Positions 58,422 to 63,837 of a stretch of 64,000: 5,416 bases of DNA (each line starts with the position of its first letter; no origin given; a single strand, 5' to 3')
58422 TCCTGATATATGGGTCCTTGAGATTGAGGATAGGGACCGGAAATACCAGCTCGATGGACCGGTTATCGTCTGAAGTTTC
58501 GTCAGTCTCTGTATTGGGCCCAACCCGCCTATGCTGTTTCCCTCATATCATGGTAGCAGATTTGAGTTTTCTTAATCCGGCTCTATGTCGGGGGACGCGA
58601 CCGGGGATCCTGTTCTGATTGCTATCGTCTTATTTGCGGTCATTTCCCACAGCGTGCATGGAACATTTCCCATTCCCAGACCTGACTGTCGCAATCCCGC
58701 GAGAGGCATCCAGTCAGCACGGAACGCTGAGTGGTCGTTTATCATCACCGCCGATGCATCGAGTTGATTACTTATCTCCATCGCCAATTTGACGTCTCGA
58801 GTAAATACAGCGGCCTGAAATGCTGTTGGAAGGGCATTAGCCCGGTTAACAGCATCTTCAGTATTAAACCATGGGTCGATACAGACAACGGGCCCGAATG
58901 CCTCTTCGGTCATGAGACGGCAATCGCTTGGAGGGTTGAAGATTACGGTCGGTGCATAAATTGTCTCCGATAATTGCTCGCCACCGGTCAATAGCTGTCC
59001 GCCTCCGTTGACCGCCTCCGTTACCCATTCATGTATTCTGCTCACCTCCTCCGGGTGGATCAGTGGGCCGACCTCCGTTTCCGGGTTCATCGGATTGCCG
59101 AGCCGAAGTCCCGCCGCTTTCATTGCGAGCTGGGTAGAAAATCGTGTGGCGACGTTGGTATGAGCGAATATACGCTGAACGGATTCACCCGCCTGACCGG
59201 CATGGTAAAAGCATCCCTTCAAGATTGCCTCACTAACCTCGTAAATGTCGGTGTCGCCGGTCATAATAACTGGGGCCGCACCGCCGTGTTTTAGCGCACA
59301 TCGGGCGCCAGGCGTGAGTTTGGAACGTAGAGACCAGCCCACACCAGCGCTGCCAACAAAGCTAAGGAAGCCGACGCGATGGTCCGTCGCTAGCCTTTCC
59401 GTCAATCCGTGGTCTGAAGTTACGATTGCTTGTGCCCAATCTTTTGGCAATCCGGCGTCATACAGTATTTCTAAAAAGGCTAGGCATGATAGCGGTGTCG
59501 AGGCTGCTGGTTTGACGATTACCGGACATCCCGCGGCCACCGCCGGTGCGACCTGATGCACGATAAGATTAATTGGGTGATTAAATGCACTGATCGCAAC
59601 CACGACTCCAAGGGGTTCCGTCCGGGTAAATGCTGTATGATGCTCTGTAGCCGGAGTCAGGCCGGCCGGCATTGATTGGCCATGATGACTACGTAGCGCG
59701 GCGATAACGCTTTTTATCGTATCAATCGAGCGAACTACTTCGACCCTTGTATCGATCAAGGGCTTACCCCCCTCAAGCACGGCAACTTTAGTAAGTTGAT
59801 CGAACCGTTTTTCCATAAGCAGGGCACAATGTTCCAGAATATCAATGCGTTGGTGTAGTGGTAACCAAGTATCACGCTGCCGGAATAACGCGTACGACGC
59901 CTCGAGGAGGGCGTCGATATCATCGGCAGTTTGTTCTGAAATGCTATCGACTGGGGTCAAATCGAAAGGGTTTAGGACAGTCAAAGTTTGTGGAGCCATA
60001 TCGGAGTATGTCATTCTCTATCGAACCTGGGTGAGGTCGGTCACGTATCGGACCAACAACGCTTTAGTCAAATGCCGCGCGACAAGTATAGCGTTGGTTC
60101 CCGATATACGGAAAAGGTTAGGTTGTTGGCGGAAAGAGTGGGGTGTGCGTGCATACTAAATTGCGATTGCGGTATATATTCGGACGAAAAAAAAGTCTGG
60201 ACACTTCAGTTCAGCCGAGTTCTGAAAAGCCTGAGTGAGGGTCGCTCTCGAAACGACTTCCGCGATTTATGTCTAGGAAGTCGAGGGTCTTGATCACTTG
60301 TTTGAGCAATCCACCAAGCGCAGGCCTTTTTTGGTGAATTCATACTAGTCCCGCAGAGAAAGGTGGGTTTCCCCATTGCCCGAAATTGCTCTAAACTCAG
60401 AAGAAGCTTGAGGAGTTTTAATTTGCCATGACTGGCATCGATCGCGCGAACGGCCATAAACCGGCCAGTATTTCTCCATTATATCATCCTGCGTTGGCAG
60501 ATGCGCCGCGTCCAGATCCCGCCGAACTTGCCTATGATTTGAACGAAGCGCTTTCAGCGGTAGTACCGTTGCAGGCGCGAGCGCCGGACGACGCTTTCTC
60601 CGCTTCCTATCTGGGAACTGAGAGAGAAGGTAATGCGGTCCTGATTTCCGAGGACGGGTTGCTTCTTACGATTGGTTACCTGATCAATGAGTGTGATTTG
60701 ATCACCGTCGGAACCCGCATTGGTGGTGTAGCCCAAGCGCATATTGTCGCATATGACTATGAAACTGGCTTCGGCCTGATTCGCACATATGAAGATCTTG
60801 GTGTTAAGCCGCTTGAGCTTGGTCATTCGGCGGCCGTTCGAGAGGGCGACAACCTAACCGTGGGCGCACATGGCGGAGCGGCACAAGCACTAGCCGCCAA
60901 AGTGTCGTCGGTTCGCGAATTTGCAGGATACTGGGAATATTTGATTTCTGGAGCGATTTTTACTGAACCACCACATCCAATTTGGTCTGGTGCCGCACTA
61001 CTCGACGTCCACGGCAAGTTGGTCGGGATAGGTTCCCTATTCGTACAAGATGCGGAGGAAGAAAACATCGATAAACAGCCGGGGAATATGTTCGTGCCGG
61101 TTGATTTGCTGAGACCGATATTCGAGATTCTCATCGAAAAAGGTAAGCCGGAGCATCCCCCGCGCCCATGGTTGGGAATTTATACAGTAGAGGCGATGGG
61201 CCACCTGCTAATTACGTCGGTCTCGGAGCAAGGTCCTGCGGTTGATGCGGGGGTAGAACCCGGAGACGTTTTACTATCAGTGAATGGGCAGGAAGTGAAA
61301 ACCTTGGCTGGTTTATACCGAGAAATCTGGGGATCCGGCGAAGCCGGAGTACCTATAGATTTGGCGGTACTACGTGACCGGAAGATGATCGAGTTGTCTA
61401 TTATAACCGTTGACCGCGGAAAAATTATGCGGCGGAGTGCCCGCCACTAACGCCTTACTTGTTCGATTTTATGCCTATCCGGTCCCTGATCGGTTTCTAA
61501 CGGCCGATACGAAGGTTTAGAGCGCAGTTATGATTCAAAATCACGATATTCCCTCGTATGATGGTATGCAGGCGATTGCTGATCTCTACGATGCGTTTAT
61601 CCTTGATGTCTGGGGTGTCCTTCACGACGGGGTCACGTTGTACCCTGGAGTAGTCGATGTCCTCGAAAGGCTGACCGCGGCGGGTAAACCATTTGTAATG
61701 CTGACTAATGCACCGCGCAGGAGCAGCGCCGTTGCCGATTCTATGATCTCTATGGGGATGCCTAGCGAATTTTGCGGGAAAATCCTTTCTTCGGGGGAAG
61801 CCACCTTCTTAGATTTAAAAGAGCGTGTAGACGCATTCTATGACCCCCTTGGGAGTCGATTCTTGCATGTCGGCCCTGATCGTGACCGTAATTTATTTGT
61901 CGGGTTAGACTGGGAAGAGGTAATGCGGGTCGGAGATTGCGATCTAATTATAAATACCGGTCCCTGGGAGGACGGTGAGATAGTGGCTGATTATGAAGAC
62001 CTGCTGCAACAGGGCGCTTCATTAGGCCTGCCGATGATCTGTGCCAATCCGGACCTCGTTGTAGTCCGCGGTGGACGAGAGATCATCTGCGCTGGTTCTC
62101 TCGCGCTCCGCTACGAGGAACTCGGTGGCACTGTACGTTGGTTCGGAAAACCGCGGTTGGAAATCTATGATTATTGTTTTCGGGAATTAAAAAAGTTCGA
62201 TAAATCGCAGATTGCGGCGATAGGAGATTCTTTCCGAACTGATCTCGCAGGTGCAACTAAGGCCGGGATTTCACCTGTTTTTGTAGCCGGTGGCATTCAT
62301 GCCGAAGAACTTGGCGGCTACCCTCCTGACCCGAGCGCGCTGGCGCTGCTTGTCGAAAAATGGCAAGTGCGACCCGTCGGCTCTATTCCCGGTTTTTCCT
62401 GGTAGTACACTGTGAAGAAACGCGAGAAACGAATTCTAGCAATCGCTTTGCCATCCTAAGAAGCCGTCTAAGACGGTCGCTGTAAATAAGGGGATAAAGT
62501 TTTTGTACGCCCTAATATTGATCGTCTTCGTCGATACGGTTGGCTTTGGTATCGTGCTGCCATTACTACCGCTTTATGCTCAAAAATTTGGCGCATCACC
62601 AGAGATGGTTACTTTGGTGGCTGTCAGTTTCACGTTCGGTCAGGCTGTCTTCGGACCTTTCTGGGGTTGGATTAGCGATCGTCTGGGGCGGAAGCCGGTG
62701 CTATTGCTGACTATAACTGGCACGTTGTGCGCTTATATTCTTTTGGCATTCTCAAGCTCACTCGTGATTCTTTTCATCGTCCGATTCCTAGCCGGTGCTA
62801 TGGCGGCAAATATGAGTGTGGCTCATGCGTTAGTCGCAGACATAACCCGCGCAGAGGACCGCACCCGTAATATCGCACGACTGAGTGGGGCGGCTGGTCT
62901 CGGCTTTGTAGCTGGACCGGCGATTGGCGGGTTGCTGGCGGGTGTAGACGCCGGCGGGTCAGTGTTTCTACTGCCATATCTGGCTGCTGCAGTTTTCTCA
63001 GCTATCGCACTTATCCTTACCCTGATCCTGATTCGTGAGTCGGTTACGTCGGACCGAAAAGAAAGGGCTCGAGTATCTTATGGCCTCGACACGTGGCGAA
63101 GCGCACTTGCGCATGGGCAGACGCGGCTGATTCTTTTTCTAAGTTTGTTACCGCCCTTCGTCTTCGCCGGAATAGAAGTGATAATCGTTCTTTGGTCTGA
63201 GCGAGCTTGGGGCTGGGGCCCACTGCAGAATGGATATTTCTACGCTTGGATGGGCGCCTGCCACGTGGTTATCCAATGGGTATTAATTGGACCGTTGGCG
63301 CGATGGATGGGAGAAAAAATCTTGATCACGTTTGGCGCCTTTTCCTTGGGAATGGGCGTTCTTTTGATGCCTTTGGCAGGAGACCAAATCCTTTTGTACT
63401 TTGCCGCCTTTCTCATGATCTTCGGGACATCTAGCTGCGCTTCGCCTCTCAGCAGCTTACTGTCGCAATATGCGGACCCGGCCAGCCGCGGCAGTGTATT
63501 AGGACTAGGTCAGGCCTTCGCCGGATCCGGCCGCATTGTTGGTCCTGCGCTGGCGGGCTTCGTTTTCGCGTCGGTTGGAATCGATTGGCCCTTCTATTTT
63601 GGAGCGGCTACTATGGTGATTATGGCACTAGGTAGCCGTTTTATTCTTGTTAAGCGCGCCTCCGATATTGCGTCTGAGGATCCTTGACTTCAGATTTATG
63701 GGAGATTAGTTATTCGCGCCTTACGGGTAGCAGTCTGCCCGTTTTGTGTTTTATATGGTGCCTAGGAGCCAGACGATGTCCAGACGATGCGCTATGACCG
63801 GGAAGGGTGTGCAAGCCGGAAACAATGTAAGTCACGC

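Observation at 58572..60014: ALDH-superfamily member lacking both the catalytic Cys and the general-base Glu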

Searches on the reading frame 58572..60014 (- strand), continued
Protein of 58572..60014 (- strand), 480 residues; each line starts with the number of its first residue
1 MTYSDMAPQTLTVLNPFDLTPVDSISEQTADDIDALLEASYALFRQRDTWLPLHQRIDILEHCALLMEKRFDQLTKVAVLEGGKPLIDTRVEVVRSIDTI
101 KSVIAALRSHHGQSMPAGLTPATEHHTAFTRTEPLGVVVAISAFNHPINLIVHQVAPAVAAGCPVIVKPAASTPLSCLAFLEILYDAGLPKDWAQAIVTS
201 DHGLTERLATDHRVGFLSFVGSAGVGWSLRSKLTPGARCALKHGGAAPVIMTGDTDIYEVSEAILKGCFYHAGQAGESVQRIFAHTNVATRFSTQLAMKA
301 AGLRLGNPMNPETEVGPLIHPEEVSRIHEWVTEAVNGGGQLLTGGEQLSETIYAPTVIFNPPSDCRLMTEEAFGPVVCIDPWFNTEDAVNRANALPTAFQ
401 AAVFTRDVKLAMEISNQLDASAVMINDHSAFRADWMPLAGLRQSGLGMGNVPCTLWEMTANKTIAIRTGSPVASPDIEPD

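Call 62: find_homologous_proteins(query=L002:7618-9276:+, max_evalue=1e-50)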
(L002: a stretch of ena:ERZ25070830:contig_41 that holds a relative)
Query L002:7618-9276:+ (552 aa): 8000 proteins with E <= 1e-50 among 8000 candidates; the best 120 are listed.
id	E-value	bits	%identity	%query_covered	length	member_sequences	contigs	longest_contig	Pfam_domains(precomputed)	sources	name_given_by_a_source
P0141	0.0e+0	1182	92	100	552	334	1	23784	PF02775.27,PF02776.24,PF00205.29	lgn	-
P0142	0.0e+0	1156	90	100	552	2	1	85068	PF02775.27,PF02776.24,PF00205.29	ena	-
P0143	0.0e+0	1145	88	100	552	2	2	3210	PF02775.27,PF02776.24,PF00205.29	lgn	-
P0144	0.0e+0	1102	87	100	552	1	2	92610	PF02775.27,PF02776.24,PF00205.29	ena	-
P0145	0.0e+0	1027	80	100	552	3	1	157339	PF02775.27,PF02776.24,PF00205.29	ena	-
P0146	0.0e+0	1016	79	100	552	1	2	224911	PF02775.27,PF02776.24,PF00205.29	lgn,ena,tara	tara:strand:- start:4166 stop:5824 length:1659 start_codon:yes stop_codon:yes gene_type:complete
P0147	0.0e+0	1015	79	100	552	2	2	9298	PF02775.27,PF02776.24,PF00205.29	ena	-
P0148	0.0e+0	1012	79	100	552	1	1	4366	PF02775.27,PF02776.24,PF00205.29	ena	-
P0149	1.6e-297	1006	78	100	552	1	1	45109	PF02775.27,PF02776.24,PF00205.29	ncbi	-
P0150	3.5e-297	1005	79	100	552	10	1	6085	PF02775.27,PF02776.24,PF00205.29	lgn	-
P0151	4.4e-297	1004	79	100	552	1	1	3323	PF02775.27,PF02776.24,PF00205.29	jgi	jgi:acetolactate synthase I/II/III large subunit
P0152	1.4e-296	1003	79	100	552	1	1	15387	PF02775.27,PF02776.24,PF00205.29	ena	-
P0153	1.0e-295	1000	77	100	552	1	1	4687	PF02775.27,PF02776.24,PF00205.29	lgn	-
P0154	2.1e-295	999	78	100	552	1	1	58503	PF02775.27,PF02776.24,PF00205.29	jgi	jgi:acetolactate synthase-1/2/3 large subunit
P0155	2.8e-295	998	78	100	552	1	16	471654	PF02775.27,PF02776.24,PF00205.29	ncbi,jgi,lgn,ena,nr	ncbi:MAG: acetolactate synthase large subunit [Rhodospirillaceae bacterium]|nr:acetolactate synthase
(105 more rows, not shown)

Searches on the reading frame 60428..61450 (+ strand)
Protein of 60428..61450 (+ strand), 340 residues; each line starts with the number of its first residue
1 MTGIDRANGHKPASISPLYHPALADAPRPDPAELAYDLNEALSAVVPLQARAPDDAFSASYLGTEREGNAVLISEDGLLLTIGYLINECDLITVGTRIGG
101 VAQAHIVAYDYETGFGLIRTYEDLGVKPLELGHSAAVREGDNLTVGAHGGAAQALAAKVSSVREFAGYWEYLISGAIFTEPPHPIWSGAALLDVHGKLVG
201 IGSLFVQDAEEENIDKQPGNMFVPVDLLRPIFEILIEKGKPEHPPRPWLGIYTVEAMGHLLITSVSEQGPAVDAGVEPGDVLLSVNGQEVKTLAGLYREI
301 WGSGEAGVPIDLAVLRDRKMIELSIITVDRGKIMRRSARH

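Call 3: search_protein_families(library=pfam, proteins=[window:60428-61450:+], max_evalue=0.001)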
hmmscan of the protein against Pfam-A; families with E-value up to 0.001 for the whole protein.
window:60428-61450:+ (340 aa): 5 families
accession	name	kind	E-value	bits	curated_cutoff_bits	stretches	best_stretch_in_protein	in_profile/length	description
PF13180.12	PDZ_2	-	4.2e-14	53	27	1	248-325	2-78/80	PDZ domain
PF13365.12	Trypsin_2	-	3.8e-13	50.8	27.6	1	68-201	1-144/144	Trypsin-like peptidase domain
PF17820.7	PDZ_6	-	1.6e-09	37.8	27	1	262-299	2-39/54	PDZ domain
PF00595.29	PDZ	-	5.6e-06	27.1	23.2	1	259-293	26-60/81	PDZ domain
PF14685.13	PDZ_Tricorn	-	0.00084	19.7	25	0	265-313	27-77/88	Tricorn protease PDZ domain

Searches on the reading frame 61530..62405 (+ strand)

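Call 3: search_protein_families(library=pfam, proteins=[window:61530-62405:+], max_evalue=0.001)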
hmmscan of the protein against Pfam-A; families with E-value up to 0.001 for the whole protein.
window:61530-62405:+ (291 aa): 4 families
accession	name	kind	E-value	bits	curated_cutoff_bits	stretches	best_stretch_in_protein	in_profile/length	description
PF13344.12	Hydrolase_6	-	6.1e-16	58.8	27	1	23-126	1-98/101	Haloacid dehalogenase-like hydrolase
PF00702.32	Hydrolase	-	7.6e-12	46.5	26.4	2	31-84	93-143/191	haloacid dehalogenase-like hydrolase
PF13242.12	Hydrolase_like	-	2.1e-10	40.8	22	1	205-265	2-62/75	HAD-hyrolase-like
PF13419.12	HAD_2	-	1.2e-05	26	23.8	0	206-250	134-176/178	Haloacid dehalogenase-like hydrolase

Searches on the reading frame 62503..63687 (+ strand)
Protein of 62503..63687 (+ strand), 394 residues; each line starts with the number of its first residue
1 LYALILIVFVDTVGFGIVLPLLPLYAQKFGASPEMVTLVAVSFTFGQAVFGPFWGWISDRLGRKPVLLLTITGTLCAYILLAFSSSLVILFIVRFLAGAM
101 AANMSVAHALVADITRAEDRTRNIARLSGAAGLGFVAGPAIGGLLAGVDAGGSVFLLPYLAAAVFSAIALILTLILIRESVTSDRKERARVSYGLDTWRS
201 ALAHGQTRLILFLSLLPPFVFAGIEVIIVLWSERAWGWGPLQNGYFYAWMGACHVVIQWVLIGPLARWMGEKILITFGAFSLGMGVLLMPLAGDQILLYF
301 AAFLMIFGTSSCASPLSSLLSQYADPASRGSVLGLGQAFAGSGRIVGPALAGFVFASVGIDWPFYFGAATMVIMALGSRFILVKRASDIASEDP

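Call 3: search_protein_families(library=pfam, proteins=[window:62503-63687:+], max_evalue=0.001)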
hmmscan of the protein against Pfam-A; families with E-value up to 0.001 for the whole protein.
window:62503-63687:+ (394 aa): 5 families
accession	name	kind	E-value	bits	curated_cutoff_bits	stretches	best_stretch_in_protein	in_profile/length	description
PF07690.21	MFS_1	-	2.6e-51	175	33.4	2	4-293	1-289/347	Major Facilitator Superfamily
PF13347.12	MFS_2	-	2e-11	43.6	27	2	2-114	227-342/427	MFS/sugar transport protein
PF00083.30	Sugar_tr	-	3.2e-08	33.3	22.3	1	35-192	47-210/452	Sugar (and other) transporter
PF12832.13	MFS_1_like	-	1.7e-06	27.8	25.2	1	15-365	15-372/373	MFS_1 like family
PF05977.19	MFS_3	-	0.00039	19.4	27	1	30-301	41-313/524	Transmembrane secretion effector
